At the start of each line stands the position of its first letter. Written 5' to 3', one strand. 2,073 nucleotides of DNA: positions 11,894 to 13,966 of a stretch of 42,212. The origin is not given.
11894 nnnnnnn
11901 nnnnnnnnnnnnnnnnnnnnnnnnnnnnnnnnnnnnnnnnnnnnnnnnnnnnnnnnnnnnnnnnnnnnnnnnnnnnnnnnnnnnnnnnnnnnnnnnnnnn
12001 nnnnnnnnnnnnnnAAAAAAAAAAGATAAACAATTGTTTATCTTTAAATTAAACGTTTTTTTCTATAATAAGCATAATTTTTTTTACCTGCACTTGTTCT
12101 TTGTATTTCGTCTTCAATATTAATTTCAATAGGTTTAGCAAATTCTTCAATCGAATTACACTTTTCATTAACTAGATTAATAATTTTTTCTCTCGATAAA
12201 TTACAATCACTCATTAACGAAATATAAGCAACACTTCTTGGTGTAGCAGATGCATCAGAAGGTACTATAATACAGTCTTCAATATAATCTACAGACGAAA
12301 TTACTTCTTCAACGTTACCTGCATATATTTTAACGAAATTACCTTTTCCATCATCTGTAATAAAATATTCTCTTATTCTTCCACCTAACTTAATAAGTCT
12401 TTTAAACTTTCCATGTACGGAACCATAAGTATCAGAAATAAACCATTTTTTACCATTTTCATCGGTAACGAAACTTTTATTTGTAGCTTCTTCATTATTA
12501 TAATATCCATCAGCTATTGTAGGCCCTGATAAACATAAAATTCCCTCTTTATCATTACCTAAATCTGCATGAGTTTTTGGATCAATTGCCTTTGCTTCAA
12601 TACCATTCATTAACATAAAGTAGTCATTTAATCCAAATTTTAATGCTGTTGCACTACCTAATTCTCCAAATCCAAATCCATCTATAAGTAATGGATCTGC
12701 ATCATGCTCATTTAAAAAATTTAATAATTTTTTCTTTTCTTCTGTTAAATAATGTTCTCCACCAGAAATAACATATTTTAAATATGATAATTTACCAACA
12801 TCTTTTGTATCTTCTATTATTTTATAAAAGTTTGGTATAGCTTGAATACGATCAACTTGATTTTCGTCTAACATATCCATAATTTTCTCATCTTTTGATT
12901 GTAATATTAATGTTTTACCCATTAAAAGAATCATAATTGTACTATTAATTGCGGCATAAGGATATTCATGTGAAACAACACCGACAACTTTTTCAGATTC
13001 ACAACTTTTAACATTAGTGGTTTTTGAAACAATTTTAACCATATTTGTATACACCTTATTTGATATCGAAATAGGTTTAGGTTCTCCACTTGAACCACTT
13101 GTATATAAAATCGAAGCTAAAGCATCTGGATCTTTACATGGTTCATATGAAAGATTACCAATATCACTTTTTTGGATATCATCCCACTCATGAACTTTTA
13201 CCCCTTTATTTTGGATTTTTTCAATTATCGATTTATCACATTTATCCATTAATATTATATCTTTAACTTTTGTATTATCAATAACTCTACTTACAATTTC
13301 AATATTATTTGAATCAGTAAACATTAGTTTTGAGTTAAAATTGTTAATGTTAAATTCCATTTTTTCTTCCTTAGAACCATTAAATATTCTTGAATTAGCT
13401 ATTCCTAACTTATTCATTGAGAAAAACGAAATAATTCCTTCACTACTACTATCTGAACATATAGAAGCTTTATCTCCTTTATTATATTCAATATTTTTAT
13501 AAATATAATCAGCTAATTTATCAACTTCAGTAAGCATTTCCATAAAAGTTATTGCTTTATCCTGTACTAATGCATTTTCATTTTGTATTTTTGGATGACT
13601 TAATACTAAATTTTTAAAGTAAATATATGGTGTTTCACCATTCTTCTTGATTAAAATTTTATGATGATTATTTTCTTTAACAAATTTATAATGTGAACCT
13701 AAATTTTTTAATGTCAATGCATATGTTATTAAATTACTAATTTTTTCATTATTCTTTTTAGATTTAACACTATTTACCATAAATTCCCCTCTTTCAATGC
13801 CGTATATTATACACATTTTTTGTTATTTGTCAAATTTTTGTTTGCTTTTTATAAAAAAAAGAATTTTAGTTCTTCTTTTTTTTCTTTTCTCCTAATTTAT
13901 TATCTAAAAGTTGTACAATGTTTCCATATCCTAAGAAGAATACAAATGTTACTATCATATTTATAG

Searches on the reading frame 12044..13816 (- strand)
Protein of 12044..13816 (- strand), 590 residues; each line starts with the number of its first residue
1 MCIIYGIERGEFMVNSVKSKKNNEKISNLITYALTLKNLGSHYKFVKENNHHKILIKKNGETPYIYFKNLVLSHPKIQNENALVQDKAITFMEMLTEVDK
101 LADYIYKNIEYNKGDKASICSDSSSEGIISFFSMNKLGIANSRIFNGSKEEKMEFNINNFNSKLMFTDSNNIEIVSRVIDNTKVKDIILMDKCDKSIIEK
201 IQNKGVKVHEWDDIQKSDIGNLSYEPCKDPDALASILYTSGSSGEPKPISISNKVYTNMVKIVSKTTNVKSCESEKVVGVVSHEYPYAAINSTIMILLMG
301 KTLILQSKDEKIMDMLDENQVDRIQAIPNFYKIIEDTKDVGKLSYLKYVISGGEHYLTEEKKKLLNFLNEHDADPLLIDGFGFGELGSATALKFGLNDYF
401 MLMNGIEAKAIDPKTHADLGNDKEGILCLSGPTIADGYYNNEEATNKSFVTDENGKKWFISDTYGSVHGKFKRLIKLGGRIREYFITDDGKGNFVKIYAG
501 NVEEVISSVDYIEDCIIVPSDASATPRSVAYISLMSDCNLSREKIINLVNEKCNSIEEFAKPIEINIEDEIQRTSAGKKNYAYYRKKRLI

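Call 3: search_protein_families(library=pfam, proteins=[window:12044-13816:-], max_evalue=0.1)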
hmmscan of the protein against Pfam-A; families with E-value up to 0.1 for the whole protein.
window:12044-13816:- (590 aa): 2 families
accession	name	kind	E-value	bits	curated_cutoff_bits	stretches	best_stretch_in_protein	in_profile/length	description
PF00501.34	AMP-binding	-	1e-35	123.8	29.9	1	81-439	12-384/384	AMP-binding enzyme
PF13193.12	AMP-binding_C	-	0.00095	20.5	24.5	1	502-578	2-76/76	AMP-binding enzyme C-terminal domain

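Call 4: search_protein_families(library=ncbifam, proteins=[window:12044-13816:-], max_evalue=0.1)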
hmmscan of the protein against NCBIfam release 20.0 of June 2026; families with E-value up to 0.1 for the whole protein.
window:12044-13816:- (590 aa): 84 families (the best 25 are shown)
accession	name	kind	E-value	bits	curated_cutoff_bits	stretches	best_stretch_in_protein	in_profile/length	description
NF004837.0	PRK06187.1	subfamily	2.2e-35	121.9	476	1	79-580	23-514/531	long-chain-fatty-acid--CoA ligase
NF006181.0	PRK08314.1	subfamily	3.5e-26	91.6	705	1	68-579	28-545/563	long-chain-fatty-acid--CoA ligase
TIGR03098.1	ligase_PEP_1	hypoth_equivalog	7e-26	90.8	592.35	2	76-355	12-287/517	acyl-CoA ligase (AMP-forming), exosortase A system-associated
NF005863.0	PRK07798.1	subfamily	2.8e-25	88.9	543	1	81-583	21-526/540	acyl-CoA synthetase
TIGR01733.1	AA-adenyl-dom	subfamily_domain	4.6e-24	85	317.4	1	90-456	1-351/409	amino acid adenylation domain-containing protein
NF004114.0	PRK05605.1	equivalog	2.9e-22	78.7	766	1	87-578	58-559/575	long-chain-fatty-acid--CoA ligase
TIGR01923.1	menE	equivalog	1.1e-21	77.3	330.15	1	90-578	1-436/442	o-succinylbenzoate--CoA ligase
NF006182.0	PRK08316.1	subfamily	1.2e-20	73.5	663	1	78-578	25-507/523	fatty acyl-CoA synthetase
NF009233.0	PRK12583.1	subfamily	1.4e-20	73.2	832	1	79-581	33-543/558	fatty acid CoA ligase family protein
NF005801.1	PRK07656.1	equivalog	2.3e-20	72.7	657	1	78-578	15-493/500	FadD3 family acyl-CoA ligase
NF005702.0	PRK07514.1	subfamily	1.9e-19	69.4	558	1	82-585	21-497/506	malonyl-CoA synthase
NF052580.1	Str24CoAsynCasG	equivalog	3.1e-19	68.7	750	1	79-578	56-540/548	steroid-24-oyl-CoA synthetase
NF047350.1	aureusi_NRPS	equivalog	3.4e-19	67.3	2500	2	189-534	507-846/2373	aureusimine non-ribosomal peptide synthetase AusA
NF001208.0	PRK00174.1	subfamily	7.1e-19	67.6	657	2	84-265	106-291/649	acetate--CoA ligase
NF005676.0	PRK07470.1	equivalog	1.4e-18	66.9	774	1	77-578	33-519/544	acyl-CoA synthetase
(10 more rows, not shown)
